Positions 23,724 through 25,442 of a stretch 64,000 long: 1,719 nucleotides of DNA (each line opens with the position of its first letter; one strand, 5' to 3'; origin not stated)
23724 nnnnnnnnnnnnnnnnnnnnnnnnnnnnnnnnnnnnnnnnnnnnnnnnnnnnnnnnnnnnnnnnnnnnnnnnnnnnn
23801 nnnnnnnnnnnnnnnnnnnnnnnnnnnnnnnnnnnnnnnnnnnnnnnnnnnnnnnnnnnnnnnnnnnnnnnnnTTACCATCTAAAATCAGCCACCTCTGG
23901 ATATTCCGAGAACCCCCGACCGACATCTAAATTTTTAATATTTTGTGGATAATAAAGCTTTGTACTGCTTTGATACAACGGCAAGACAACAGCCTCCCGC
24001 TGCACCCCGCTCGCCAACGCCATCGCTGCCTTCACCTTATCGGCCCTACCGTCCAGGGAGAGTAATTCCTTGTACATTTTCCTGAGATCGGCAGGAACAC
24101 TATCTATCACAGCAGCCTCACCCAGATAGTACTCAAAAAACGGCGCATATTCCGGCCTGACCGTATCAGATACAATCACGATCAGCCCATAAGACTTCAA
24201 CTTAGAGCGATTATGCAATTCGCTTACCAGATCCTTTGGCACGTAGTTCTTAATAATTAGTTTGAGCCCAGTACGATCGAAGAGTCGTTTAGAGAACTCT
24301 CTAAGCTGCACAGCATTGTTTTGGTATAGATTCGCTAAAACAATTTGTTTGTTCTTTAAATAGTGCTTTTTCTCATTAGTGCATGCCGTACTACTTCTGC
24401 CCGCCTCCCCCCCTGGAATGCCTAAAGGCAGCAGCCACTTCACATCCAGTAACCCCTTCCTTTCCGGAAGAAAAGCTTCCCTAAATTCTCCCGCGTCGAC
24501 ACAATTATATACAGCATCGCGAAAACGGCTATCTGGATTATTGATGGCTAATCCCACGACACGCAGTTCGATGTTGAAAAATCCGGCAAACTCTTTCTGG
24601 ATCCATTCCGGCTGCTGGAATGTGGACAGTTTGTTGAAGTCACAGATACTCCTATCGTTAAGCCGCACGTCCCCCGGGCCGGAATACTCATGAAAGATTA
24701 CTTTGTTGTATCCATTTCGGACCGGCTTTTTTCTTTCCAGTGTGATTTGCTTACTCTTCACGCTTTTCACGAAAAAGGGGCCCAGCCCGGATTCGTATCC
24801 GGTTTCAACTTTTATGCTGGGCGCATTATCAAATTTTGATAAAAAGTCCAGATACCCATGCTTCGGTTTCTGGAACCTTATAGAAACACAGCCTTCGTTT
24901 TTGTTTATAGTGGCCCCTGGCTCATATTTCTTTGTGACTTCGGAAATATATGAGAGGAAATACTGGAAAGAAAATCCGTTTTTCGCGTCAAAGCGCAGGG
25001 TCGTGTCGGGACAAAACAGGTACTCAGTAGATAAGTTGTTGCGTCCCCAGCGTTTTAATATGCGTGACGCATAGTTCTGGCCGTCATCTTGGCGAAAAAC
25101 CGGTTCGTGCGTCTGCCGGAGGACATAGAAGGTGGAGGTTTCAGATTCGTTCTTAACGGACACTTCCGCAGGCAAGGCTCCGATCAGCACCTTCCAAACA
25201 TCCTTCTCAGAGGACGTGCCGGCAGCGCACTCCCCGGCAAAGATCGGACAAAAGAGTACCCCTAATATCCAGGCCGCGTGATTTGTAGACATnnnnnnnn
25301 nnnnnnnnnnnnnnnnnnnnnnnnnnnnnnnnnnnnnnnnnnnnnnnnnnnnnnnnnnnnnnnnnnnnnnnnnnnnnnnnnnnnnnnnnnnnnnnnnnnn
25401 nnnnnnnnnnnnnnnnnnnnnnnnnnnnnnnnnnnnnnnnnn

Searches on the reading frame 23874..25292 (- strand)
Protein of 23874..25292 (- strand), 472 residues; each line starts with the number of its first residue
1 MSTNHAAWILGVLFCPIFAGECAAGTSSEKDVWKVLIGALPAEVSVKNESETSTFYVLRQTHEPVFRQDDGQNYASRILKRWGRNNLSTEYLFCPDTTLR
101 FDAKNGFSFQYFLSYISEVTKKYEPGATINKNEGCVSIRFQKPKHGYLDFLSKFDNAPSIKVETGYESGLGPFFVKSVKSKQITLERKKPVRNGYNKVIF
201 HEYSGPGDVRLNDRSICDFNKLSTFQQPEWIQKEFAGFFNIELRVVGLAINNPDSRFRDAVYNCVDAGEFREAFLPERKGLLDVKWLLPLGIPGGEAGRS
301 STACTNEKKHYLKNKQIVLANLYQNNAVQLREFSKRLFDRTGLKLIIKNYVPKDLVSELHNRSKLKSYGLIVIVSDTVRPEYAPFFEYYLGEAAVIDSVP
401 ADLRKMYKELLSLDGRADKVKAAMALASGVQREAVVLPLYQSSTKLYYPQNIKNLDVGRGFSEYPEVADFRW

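Call 8: search_protein_families(library=pfam, proteins=[window:23874-25292:-], max_evalue=0.1)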
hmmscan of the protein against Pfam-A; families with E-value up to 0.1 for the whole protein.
window:23874-25292:- (472 aa): 0 families

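Call 14: search_protein_families(library=ncbifam, proteins=[window:23874-25292:-], max_evalue=0.01)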
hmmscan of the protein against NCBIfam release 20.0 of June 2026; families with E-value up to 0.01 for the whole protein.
window:23874-25292:- (472 aa): 0 families

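Call 46: find_homologous_proteins(query=window:23874-25292:-)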
Query window:23874-25292:- (472 aa): 66 proteins with E <= 0.001 among 8000 candidates.
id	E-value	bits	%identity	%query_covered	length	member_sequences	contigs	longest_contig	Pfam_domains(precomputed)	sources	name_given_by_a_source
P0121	0.0e+0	1087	100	100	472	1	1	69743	-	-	-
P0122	7.0e-162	557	52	100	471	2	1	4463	-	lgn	-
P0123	1.8e-158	546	50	100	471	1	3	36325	PF00496.28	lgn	-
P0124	3.8e-157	542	51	100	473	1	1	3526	-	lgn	-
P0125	2.5e-129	450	46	98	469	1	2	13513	-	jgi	jgi:hypothetical protein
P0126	2.4e-128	447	43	97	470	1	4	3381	-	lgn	-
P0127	5.1e-124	433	43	100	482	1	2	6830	-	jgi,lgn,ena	-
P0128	5.0e-123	429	44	98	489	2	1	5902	-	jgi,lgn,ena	-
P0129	7.6e-122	425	42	99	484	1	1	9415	-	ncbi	-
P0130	1.8e-121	424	43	95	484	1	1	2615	-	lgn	-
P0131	1.5e-120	421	45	95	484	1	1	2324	-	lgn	-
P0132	1.6e-119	418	41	94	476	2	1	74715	-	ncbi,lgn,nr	ncbi:MAG: hypothetical protein NDI60_02015 [Elusimicrobiales bacterium]|nr:hypothetical protein [Elu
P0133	1.3e-118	415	43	95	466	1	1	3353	-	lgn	-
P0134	1.3e-114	402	44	97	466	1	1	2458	-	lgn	-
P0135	2.2e-114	401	43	100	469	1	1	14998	-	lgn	-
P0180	2.0e-91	325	36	95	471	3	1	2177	PF00496.28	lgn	-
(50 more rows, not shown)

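Call 55: predict_structure(alignment_id=A6)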
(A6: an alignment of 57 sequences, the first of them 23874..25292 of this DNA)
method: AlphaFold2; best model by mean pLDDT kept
length: 472 residues; sequences in the alignment: 57
mean_pLDDT: 90.9   pTM: 0.82
mean pLDDT of the five models: 90.9, 90.7, 89.6, 89.4, 89.3
residues with pLDDT >= 90: 354; 70-90: 85; 50-70: 29; < 50: 4
segments of 3 or more residues with pLDDT < 50: none
pLDDT, mean of each block of 10 residues (from residue 1): 61 63 57 94 91 92 91 91 96 98 96 98 97 96 94 95 92 95 95 94 94 95 90 92 93 98 97 91 93 90 95 98 94 98 97 89 92 85 92 91 96 91 96 96 91 74 81 83
secondary structure, 60 per line:
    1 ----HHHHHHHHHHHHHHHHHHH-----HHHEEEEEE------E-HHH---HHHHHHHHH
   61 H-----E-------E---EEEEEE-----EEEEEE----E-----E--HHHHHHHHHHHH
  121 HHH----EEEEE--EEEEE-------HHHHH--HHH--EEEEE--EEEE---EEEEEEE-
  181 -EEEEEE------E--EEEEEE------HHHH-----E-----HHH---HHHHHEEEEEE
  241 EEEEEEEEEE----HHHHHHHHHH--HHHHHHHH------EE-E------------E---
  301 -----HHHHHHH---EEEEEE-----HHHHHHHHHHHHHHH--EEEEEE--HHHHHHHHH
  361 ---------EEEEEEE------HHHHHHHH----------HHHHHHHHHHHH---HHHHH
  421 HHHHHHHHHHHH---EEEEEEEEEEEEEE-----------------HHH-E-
elements in order: H5-23 E32-37 H52-61 E79-84 E90-95 H109-123 E128-132 E135-139 H147-151 E159-163 E166-169 E173-179 E182-187 E197-202 H209-212 H230-234 E235-250 H255-264 H267-274 H306-312 E316-321 H327-341 E344-349 H352-360 E370-376 H383-390 H401-412 H416-432 E436-449

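Call 59: fold_search(model_id=the predicted structure, library=pdb)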
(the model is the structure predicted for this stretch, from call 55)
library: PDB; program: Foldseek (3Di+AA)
matches with E <= 10: 822; with E <= 0.001: 172
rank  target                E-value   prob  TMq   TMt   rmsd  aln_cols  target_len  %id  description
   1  5u4o                  9.7e-25  1.00  0.71  0.71   5.0       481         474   12  A 2.05A X-Ray Structureof A Bacterial Extracellular Solute-binding Protein, family 5 for Bacillus anthracis str. Ames (released 2017-03-08)
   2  1uqw_A                4.4e-24  1.00  0.71  0.69   5.1       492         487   10  Crystal structure of yliB protein from escherichia coi (released 2003-10-22)
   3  3m8u                  8.4e-24  1.00  0.72  0.68   5.2       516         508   11  Crystal structure of glutathione-binding protein A (GbpA) from Haemophilus parasuis SH0165 in complex with glutathione d (released 2010-07-14)
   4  3tpa                  1.3e-23  1.00  0.67  0.63   5.4       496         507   10  Structure of HbpA2 from Haemophilus parasuis (released 2011-11-30)
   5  3rqt                  1.5e-23  1.00  0.63  0.64   6.0       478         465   13  1.5 Angstrom Crystal Structure of the Complex of Ligand Binding Component of ABC-type Import System from Staphylococcus  (released 2011-05-11)
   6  5f1q_A                1.8e-23  1.00  0.67  0.63   6.1       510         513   12  Crystal Structure of Periplasmic Dipeptide Transport Protein from Yersinia pestis (released 2015-12-23)
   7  3t66                  1.8e-23  1.00  0.61  0.61   6.5       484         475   14  Crystal structure of Nickel ABC transporter from Bacillus halodurans (released 2011-08-17)
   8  1dpe                  2.0e-23  1.00  0.64  0.60   6.3       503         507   11  DIPEPTIDE-BINDING PROTEIN (released 1996-08-17)
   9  9a37_MODEL_1_A        2.9e-23  1.00  0.60  0.54  14.3       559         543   15  Model of E. coli OppA by in-cell photo-crosslinking MS and deep learning (released 2023-02-24)
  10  6ofq_A                5.4e-23  1.00  0.69  0.64   6.2       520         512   11  ABC transporter-associated periplasmic binding protein DppA from Helicobacter pylori in complex with peptide STSA (released 2019-08-21)
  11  8azb                  9.7e-23  1.00  0.68  0.65   6.6       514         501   13  Crystal Structure of the peptide binding protein DppE from Bacillus subtilis in the unliganded state (released 2023-02-22)
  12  5yhe_A                1.2e-22  1.00  0.67  0.63   6.1       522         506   12  The crystal structure of Staphylococcus aureus CntA in complex with staphylopine and cobalt (released 2018-03-28)
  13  5yhe_B                1.2e-22  1.00  0.64  0.61   6.3       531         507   12  The crystal structure of Staphylococcus aureus CntA in complex with staphylopine and cobalt (released 2018-03-28)
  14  3mvx_A                1.3e-22  1.00  0.69  0.66   5.4       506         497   14  X-ray structure of the reduced NikA/1 hybrid, NikA/1-Red (released 2011-02-09)
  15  4oer_A                1.4e-22  1.00  0.62  0.60   6.5       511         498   14  Crystal structure of NikA from Brucella suis, unliganded form (released 2014-10-01)
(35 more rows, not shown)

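Call 99: find_encoding_contigs(protein=P0121, flank=1000, max_places=2)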
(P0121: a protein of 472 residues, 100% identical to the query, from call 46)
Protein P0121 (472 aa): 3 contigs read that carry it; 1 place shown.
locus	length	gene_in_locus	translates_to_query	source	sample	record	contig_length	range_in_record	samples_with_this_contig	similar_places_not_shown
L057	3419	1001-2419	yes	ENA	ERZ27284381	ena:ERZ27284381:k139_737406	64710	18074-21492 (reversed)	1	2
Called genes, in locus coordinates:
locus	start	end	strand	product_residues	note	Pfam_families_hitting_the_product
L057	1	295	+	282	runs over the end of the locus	PF04055:Radical_SAM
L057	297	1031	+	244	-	-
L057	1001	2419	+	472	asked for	-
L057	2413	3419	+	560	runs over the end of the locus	PF00512:HisKA (weak), PF02518:HATPase_c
